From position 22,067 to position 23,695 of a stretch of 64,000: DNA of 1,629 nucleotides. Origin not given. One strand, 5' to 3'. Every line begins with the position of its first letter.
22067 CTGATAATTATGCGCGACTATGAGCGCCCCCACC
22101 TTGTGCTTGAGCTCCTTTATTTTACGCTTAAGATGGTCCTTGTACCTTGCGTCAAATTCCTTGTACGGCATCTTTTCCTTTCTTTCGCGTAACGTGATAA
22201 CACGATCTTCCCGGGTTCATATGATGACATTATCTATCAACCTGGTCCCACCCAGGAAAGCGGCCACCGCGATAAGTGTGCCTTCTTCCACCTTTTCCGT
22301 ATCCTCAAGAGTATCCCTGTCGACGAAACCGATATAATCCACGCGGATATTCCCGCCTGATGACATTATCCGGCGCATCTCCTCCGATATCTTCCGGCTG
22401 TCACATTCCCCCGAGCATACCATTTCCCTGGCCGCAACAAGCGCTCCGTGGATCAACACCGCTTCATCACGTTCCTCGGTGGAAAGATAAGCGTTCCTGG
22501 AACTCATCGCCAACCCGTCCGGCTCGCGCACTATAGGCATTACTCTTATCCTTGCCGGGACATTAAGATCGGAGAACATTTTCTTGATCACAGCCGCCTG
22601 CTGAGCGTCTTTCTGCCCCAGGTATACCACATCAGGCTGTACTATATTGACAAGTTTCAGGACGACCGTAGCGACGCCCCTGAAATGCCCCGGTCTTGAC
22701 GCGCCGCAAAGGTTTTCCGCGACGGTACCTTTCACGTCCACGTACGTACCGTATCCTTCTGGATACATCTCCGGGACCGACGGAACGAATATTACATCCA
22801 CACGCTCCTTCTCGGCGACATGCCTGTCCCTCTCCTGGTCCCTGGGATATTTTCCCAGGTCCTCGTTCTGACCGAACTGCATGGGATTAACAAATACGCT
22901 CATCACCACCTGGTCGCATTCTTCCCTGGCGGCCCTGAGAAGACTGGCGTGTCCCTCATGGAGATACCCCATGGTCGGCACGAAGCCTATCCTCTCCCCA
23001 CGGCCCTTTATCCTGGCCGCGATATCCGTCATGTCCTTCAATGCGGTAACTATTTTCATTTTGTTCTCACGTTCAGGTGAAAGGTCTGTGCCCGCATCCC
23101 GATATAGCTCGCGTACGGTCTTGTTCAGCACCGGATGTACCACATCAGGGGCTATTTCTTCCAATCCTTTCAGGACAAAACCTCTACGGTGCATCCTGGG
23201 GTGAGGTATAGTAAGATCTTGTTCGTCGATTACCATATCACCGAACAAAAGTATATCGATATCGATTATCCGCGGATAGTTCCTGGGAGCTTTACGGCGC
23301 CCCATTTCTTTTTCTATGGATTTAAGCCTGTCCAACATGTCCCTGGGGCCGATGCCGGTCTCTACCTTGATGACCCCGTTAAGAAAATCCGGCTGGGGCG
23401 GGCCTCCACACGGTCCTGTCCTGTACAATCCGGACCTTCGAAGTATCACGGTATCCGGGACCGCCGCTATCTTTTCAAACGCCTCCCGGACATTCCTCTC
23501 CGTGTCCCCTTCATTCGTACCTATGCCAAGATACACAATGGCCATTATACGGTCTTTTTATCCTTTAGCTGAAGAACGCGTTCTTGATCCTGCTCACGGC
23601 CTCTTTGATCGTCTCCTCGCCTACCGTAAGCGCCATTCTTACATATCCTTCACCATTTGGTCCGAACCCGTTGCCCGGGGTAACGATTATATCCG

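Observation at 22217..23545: Single-ORF fusion of HPPK (FolK) and pantothenate synthetase (PanC)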

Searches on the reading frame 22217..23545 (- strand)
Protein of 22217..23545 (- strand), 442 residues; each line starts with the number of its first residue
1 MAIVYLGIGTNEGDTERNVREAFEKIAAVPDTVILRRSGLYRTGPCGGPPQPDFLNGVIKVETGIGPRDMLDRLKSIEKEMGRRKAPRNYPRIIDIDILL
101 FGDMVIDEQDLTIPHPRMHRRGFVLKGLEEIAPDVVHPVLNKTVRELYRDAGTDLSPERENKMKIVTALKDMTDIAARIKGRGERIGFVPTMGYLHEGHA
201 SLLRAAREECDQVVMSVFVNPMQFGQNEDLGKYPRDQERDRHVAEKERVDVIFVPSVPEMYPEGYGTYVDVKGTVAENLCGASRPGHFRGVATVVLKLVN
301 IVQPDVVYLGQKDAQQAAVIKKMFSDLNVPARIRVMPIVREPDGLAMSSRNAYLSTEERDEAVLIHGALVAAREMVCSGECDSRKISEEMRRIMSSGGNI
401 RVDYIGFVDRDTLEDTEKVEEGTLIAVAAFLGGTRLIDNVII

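Call 3: search_protein_families(library=pfam, proteins=[window:22217-23545:-], max_evalue=0.01)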
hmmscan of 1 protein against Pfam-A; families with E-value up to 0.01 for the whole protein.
window:22217-23545:- (442 aa): 2 families
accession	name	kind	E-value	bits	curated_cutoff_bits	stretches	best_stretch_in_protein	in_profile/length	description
PF02569.21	Pantoate_ligase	-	3.9e-104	348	20.7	1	164-441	1-268/268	Pantoate-beta-alanine ligase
PF01288.25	HPPK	-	1.8e-34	119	25.7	1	5-133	1-116/116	7,8-dihydro-6-hydroxymethylpterin-pyrophosphokinase (HPPK)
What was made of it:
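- On FolB-FolK or FolK-FolP bifunctional folate enzymes: Only PF01288 and PF02569 are found (call 3).
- Checked: Pfam HPPK PF01288: residues 5-133, full profile 1-116/116, E 1.8e-34 (call 3). Pfam Pantoate_ligase PF02569: residues 164-441, full profile 1-268/268, E 3.9e-104 (call 3).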

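Call 4: search_protein_families(library=ncbifam, proteins=[window:22217-23545:-], max_evalue=0.01)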
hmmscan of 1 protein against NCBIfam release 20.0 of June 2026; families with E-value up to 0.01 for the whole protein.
window:22217-23545:- (442 aa): 7 families
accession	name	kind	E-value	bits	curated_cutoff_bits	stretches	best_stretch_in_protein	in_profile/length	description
TIGR00018.1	panC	equivalog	3.7e-98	328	212.75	1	163-442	1-282/283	pantoate--beta-alanine ligase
NF010004.0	PRK13477.1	equivalog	4e-94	315.9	524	1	164-442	3-281/514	bifunctional pantoate--beta-alanine ligase/(d)CMP kinase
TIGR01498.1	folK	equivalog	3.1e-37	127.6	54.1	1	4-133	1-128/128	2-amino-4-hydroxy-6-hydroxymethyldihydropteridine diphosphokinase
NF010692.0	PRK14092.1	equivalog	3.3e-35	121.2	234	1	2-137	8-142/163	2-amino-4-hydroxy-6-hydroxymethyldihydropteridine diphosphokinase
NF007595.0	PRK10239.1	equivalog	2.8e-33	114.9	252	1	1-144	1-145/159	2-amino-4-hydroxy-6-hydroxymethyldihydropteridine diphosphokinase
TIGR00125.1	cyt_tran_rel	domain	2.7e-08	33.9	27.7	1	188-247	4-59/65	adenylyltransferase/cytidyltransferase family protein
TIGR02199.1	rfaE_dom_II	equivalog_domain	0.0037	17.1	181.5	0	176-217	3-45/144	D-glycero-beta-D-manno-heptose 1-phosphate adenylyltransferase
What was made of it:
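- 22217..23545 (-): Whole fused folK-panC ORF: 442 codons plus a TGA stop at 22217-22219. The two Pfam and two NCBIfam equivalog matches are all above their cut-offs (calls 3, 4).
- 23096..23545 (-): HPPK / FolK domain, residues 1-150 (6-hydroxymethyl-7,8-dihydropterin pyrophosphokinase). NF007595 covers 1-144 (calls 3, 4).
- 22220..23059 (-): PanC domain, residues 163-442 (pantoate--beta-alanine ligase / pantothenate synthetase). PF02569 matches 1-268/268 and TIGR00018 scores 328 bits against a cut-off of 212.75 (calls 3, 4).
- On HPPK / FolK (EC 2.7.6.3; PF01288, TIGR01498): The TIGR01498 equivalog matches 1-128/128 at 127.6 bits (cut-off 54.1) (calls 3, 4).
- On Pantothenate synthetase / PanC (EC 6.3.2.1; PF02569, TIGR00018): The TIGR00018 equivalog matches 1-282/283 at 328 bits (cut-off 212.75) (calls 3, 4).
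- On Bifunctional PanC/Cmk (NF010004): Only model positions 3-281 of 514 are matched (call 4).
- Closest known: Bifunctional PanC/Cmk. Different: The window's protein matches only the PanC part of that model (positions 3-281 of 514) and scores 315.9 bits against a cut-off of 524 (call 4).
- Closest known: Known FolK fusions within the folate pathway: FolB-FolK. Different: Here the partner belongs to a different cofactor pathway, and no FolB or FolP domain is present (calls 3, 4).
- Checked: NCBIfam equivalog TIGR01498 folK: 127.6 bits, cut-off 54.1 (call 4). NCBIfam equivalog TIGR00018 panC: 328 bits, cut-off 212.75 (call 4).
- Both domains are full length and above the curated equivalog cut-offs (calls 3, 4). 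The upstream 162 codons contain no stop and score as a full-length FolK equivalog (calls 3, 4).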

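Call 5: search_solved_structures(query=window:22217-23545:-, max_evalue=0.001, show_alignments=2)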
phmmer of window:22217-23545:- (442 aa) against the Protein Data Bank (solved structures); distinct sequences matched with E-value up to 0.001: 54.
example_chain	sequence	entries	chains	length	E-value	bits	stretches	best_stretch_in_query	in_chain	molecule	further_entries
2ejc_A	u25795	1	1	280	3.2e-93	316.1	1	163-442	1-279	Pantoate--beta-alanine ligase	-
3mxt_A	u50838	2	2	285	1.2e-85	291.1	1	161-441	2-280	Pantothenate synthetase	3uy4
3inn_A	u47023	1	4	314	7e-69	235.9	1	159-442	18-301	Pantothenate synthetase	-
1v8f_A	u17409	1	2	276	3.5e-66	227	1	183-440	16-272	Pantoate-beta-alanine ligase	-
1ufv_A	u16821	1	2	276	6.5e-66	226.1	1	183-440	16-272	Pantoate-beta-alanine ligase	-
1iho_A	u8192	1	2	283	1.1e-65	225.4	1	172-441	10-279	PANTOATE--BETA-ALANINE LIGASE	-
3mue_A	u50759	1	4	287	1.8e-64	221.3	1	161-440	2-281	Pantothenate synthetase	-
2x3f_A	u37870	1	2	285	7.6e-64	219.3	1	163-442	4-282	PANTHOTHENATE SYNTHETASE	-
3ag5_A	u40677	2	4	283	1.8e-63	218.1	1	164-442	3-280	Pantothenate synthetase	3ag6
5kwv_A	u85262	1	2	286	2.7e-60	207.6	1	184-440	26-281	Pantothenate synthetase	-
5ucr_A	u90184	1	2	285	2.8e-60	207.5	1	184-440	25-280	Pantothenate synthetase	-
7tot_A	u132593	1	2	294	3.4e-59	204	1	161-441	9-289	Pantothenate synthetase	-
3cov_A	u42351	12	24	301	4.5e-58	200.3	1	162-442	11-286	Pantothenate synthetase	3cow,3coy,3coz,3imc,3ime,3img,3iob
1mop_A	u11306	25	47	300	4.5e-58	200.3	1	162-442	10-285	pantothenate synthetase | Pantoate-beta-alanine ligase | Pantoate--beta-alanine ligase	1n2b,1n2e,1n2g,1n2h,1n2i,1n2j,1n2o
3iub_A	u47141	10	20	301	4.6e-58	200.3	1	162-442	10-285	Pantothenate synthetase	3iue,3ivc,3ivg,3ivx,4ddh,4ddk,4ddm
2cg8_A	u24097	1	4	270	9.5e-30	107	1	5-148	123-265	DIHYDRONEOPTERIN ALDOLASE 6-HYDROXYMETHYL-7,8-DIHYDROPTERIN SYNTHASE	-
3mcm_A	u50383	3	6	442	1.8e-16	63.3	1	5-139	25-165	2-amino-4-hydroxy-6-hydroxymethyldihydropteridine pyrophosphokinase/dihydropteroate syntha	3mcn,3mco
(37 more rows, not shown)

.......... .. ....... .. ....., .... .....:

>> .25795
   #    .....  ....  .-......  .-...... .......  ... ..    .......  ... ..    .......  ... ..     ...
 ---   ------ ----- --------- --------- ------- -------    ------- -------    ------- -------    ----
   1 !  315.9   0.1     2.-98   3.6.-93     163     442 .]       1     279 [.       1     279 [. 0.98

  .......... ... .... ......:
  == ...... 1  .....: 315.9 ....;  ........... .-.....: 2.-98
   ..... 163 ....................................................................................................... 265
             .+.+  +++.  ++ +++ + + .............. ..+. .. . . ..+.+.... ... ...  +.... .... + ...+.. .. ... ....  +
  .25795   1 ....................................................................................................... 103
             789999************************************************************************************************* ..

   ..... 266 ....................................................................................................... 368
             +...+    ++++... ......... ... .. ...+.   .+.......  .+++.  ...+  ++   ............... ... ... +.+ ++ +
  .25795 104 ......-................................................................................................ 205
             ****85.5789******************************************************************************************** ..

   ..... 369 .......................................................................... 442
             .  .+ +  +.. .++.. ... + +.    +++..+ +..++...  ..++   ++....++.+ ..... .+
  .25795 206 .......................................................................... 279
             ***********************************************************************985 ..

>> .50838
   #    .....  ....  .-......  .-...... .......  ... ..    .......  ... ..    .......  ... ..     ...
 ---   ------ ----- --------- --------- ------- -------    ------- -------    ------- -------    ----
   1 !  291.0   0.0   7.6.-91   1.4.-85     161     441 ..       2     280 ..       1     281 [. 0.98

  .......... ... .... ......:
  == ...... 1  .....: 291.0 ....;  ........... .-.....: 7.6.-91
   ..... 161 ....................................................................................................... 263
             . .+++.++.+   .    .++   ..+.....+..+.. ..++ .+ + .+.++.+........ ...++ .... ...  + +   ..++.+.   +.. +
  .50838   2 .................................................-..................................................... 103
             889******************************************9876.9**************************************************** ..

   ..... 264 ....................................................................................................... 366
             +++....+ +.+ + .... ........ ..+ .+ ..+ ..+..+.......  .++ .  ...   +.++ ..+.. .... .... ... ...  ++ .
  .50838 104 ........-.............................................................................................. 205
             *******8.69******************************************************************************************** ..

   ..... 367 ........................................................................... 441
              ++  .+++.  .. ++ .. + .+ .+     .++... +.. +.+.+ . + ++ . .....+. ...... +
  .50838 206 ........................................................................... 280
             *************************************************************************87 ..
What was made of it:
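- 23096..23545 (-): PDB HPPK chains match at E about 1e-29 (call 5).
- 22220..23059 (-): 2ejc matches at E 3e-93 (call 5).
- On HPPK / FolK (EC 2.7.6.3; PF01288, TIGR01498): It aligns with solved E. coli HPPK chains over residues 3-139 (call 5).
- Closest known: Known FolK fusions within the folate pathway: FolB-FolK. Same: The window's HPPK aligns to the HPPK modules of these chains (call 5).
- Checked: HPPK chains align over query 1-139 (E about 1e-29) (call 5).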

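Call 6: find_homologous_proteins(query=window:22217-23545:-, max_evalue=1e-10)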
Query window:22217-23545:- (442 aa): 8000 proteins with E <= 1e-10 among 8000 candidates; the best 120 are listed.
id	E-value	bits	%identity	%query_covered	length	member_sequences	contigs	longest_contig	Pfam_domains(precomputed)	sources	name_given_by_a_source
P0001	4.2e-179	614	100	63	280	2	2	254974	PF02569.22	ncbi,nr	ncbi:MAG: pantoate--beta-alanine ligase [Candidatus Omnitrophica bacterium]|nr:pantoate--beta-alanin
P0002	5.8e-151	521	54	100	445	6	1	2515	PF01288.26,PF02569.22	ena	-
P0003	8.5e-143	494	52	100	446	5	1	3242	PF01288.26,PF02569.22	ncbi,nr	ncbi:MAG: pantoate--beta-alanine ligase [Candidatus Omnitrophica bacterium]|nr:pantoate--beta-alanin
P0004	2.5e-132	460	49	100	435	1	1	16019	PF01288.26,PF02569.22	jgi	-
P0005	1.5e-128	447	47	100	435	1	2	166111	PF01288.26,PF02569.22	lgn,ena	-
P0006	2.6e-127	443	50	100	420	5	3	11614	PF01288.26,PF02569.22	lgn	-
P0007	6.5e-125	435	48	99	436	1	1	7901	PF01288.26,PF02569.22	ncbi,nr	ncbi:MAG: pantoate--beta-alanine ligase [Candidatus Omnitrophica bacterium]|nr:pantoate--beta-alanin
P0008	8.8e-125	435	47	100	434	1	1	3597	PF01288.26,PF02569.22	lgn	-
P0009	1.7e-121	424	47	100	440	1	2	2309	PF01288.26,PF02569.22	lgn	-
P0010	5.1e-121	423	47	100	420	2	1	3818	PF01288.26,PF02569.22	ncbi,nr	ncbi:MAG: pantoate--beta-alanine ligase [Candidatus Omnitrophica bacterium]|nr:pantoate--beta-alanin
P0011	6.3e-121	422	46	100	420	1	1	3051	PF01288.26,PF02569.22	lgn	-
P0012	7.4e-120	419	48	100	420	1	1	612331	PF01288.26,PF02569.22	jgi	jgi:pantoate--beta-alanine ligase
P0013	1.3e-119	418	47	100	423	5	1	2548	PF01288.26,PF02569.22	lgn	-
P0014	1.3e-119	418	46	100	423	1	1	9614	PF01288.26,PF02569.22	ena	-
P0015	2.6e-119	417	46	100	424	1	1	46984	PF01288.26,PF02569.22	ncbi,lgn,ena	-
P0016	8.1e-119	415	47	100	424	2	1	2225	PF01288.26,PF02569.22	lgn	-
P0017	2.6e-118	414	45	100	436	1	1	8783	PF01288.26,PF02569.22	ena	-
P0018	3.1e-117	410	45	100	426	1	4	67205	PF01288.26,PF02569.22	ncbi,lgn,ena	-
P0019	1.3e-116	408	46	100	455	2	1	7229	PF01288.26,PF02569.22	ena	-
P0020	1.7e-116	408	47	100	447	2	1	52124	PF01288.26,PF02569.22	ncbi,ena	-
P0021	5.1e-116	406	46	100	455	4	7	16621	PF01288.26,PF02569.22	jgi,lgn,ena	jgi:pantoate--beta-alanine ligase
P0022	1.6e-115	404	46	100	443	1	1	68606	PF01288.26,PF02569.22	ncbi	-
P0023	2.9e-115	404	47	100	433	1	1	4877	PF01288.26,PF02569.22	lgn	-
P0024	4.7e-111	390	46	100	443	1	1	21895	PF01288.26,PF02569.22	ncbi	-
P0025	1.5e-107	378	44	100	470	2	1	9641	PF01288.26,PF02569.22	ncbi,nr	ncbi:MAG: pantoate--beta-alanine ligase [Planctomycetes bacterium]|nr:pantoate--beta-alanine ligase 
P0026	3.4e-106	374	44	100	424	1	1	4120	PF01288.26,PF02569.22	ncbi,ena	-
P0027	4.1e-106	373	61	63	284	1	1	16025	PF02569.22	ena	-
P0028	4.2e-106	373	61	63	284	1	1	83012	PF02569.22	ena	-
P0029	6.1e-106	373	60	62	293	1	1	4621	PF02569.22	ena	-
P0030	4.8e-105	370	59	62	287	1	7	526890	PF02569.22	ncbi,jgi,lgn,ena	-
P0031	8.0e-105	369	60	63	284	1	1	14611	PF02569.22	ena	-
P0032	3.2e-104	367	61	63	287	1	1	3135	PF02569.22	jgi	jgi:pantoate--beta-alanine ligase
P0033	4.4e-104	367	59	62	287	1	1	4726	PF02569.22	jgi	-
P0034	6.6e-104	366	62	63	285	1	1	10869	PF02569.22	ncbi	ncbi:MAG: pantoate--beta-alanine ligase [Candidatus Omnitrophota bacterium]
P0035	2.8e-103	364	61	63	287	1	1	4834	PF02569.22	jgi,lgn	jgi:pantoate--beta-alanine ligase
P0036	1.8e-102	361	58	63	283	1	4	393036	PF02569.22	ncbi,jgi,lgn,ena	-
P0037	3.0e-102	361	58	63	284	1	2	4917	PF02569.22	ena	-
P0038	9.9e-102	359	58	63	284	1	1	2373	PF02569.22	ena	-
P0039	1.2e-101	359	58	63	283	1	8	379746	PF02569.22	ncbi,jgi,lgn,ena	-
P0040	1.6e-101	358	58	63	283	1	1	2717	PF02569.22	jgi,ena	-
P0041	2.1e-101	358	60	63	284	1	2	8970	PF02569.22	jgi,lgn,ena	jgi:pantoate--beta-alanine ligase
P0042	3.6e-101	357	60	63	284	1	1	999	PF02569.22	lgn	-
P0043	4.2e-101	357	59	63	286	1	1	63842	PF02569.22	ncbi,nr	ncbi:MAG: pantoate--beta-alanine ligase [Candidatus Omnitrophota bacterium]|nr:pantoate--beta-alanin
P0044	1.3e-100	355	58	63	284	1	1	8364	PF02569.22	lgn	-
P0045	2.4e-100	354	61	61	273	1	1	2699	PF02569.22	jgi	jgi:pantoate--beta-alanine ligase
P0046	3.7e-100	354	59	63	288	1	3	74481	PF02569.22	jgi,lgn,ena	-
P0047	6.1e-100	353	60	63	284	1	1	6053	PF02569.22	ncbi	ncbi:MAG: pantoate--beta-alanine ligase [Candidatus Omnitrophota bacterium]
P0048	1.2e-99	352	58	63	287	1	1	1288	PF02569.22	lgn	-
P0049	3.0e-99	351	57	63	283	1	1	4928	PF02569.22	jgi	-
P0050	3.4e-99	351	58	63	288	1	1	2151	PF02569.22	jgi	-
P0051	4.1e-99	350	60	61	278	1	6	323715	PF02569.22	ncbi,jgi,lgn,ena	-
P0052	5.5e-99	350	56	63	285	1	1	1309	PF02569.22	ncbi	-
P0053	6.3e-99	350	58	63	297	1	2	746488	PF02569.22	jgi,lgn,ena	-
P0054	8.5e-99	349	57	63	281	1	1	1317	PF02569.22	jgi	jgi:pantoate--beta-alanine ligase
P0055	8.9e-99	349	60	63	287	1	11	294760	PF02569.22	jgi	-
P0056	1.0e-98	349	57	63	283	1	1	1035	PF02569.22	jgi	-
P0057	1.4e-98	349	65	57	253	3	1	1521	PF02569.22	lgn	-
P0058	1.7e-98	348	59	63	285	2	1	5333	PF02569.22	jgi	jgi:pantoate--beta-alanine ligase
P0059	1.9e-98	348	56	63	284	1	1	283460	PF02569.22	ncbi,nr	ncbi:MAG: pantoate--beta-alanine ligase [Candidatus Omnitrophica bacterium]|nr:pantoate--beta-alanin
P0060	2.0e-98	348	58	63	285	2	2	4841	PF02569.22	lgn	-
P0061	2.0e-98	348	56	63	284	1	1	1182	PF02569.22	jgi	jgi:pantoate--beta-alanine ligase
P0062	2.2e-98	348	57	63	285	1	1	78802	PF02569.22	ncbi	ncbi:pantoate--beta-alanine ligase [Candidatus Omnitrophota bacterium]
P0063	5.8e-98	347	57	63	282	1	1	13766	PF02569.22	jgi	-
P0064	6.0e-98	347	57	63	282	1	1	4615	PF02569.22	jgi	-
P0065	6.3e-98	346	58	63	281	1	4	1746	PF02569.22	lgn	-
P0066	9.5e-98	346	58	63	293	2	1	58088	PF02569.22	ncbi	-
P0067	1.3e-97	346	57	63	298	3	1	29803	PF02569.22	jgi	-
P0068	1.7e-97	345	59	63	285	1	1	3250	PF02569.22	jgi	jgi:pantoate--beta-alanine ligase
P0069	2.0e-97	345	43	99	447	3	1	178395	PF01288.26,PF02569.22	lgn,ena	-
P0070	2.2e-97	345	59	63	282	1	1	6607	PF02569.22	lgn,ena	-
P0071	2.7e-97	344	55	63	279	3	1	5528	PF02569.22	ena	-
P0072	4.4e-97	344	58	63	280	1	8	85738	PF02569.22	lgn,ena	-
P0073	6.0e-97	343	57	63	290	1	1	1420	PF02569.22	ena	-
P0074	8.3e-97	343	59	65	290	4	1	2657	PF02569.22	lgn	-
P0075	1.0e-96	342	60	63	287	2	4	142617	PF02569.22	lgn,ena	-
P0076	1.2e-96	342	56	63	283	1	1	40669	PF02569.22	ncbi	ncbi:pantoate--beta-alanine ligase [Candidatus Omnitrophota bacterium]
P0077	3.0e-96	341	56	63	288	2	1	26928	PF02569.22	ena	-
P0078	4.8e-96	340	57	63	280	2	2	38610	PF02569.22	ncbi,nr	ncbi:MAG TPA: pantoate--beta-alanine ligase [Candidatus Omnitrophota bacterium]|nr:pantoate--beta-al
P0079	6.4e-96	340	60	60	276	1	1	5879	PF02569.22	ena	-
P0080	7.3e-96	340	58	63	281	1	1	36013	PF02569.22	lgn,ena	-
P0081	9.3e-96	339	57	63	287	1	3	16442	PF02569.22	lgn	-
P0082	1.0e-95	339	58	63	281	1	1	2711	PF02569.22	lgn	-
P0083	1.4e-95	339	57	63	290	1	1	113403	PF02569.22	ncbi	ncbi:MAG: pantoate--beta-alanine ligase [Candidatus Omnitrophota bacterium]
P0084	2.4e-95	338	58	63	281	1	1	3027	PF02569.22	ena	-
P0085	3.3e-95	338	54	63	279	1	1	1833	PF02569.22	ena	-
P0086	3.3e-95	338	57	63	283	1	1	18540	PF02569.22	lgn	-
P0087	3.9e-95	337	57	63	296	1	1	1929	PF02569.22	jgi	-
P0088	4.9e-95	337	58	63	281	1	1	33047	PF02569.22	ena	-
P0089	5.4e-95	337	58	63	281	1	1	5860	PF02569.22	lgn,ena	-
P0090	5.9e-95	337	57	63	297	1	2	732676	PF02569.22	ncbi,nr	ncbi:MAG: pantoate--beta-alanine ligase [Candidatus Omnitrophica bacterium]|nr:pantoate--beta-alanin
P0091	8.2e-95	336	59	63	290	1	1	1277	PF02569.22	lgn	-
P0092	9.9e-95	336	57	63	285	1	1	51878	PF02569.22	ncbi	-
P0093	1.4e-94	335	58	59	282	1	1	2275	PF02569.22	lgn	-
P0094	1.5e-94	335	56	63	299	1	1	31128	PF02569.22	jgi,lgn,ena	-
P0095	2.6e-94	335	54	63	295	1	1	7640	PF02569.22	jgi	jgi:pantoate--beta-alanine ligase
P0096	3.2e-94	334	57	63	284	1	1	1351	PF02569.22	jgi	jgi:pantoate--beta-alanine ligase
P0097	4.3e-94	334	55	63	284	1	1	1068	PF02569.22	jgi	-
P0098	5.7e-94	333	59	61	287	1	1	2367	PF02569.22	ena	-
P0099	9.4e-94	333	58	64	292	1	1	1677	PF02569.22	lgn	-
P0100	1.2e-93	332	56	63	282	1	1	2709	PF02569.22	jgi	jgi:pantoate--beta-alanine ligase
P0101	1.3e-93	332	57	63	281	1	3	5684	PF02569.22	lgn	-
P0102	1.5e-93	332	55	63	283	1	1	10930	PF02569.22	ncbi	ncbi:MAG: pantoate--beta-alanine ligase [Thermacetogeniaceae bacterium]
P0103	1.7e-93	332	55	63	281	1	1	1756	PF02569.22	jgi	jgi:pantoate--beta-alanine ligase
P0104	2.4e-93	331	55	63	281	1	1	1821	PF02569.22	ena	-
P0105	2.5e-93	331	55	63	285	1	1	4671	PF02569.22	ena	-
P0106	2.5e-93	331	56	63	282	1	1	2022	PF02569.22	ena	-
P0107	3.5e-93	331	55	63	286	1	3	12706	PF02569.22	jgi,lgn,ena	-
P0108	6.4e-93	330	55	63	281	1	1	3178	PF02569.22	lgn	-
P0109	6.9e-93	330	55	63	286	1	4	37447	PF02569.22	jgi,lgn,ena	-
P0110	1.0e-92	329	54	63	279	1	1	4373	PF02569.22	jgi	-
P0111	3.5e-92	328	55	63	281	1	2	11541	PF02569.22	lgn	-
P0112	3.7e-92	327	58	62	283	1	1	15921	PF02569.22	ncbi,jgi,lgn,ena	-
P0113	3.9e-92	327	55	63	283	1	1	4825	PF02569.22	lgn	-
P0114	4.3e-92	327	54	63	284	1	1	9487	PF02569.22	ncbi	ncbi:MAG: pantoate--beta-alanine ligase [Candidatus Omnitrophota bacterium]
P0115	4.4e-92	327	54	63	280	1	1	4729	PF02569.22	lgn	-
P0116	4.5e-92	327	56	63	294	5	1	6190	PF02569.22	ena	-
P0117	4.7e-92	327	55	63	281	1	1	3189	PF02569.22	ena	-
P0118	5.4e-92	327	55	63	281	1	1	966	PF02569.22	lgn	-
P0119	6.4e-92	327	52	63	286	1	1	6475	PF02569.22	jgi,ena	-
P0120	8.9e-92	326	57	63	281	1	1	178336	PF02569.22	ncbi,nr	ncbi:MAG: pantoate--beta-alanine ligase [Candidatus Omnitrophica bacterium]|nr:pantoate--beta-alanin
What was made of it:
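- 23057..23059 (-): Met163 codon. It is the ancestral panC start and the start used by the public annotation (280-aa product P0001). P0001 is 100 % identical over 63 % of the query (call 6).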
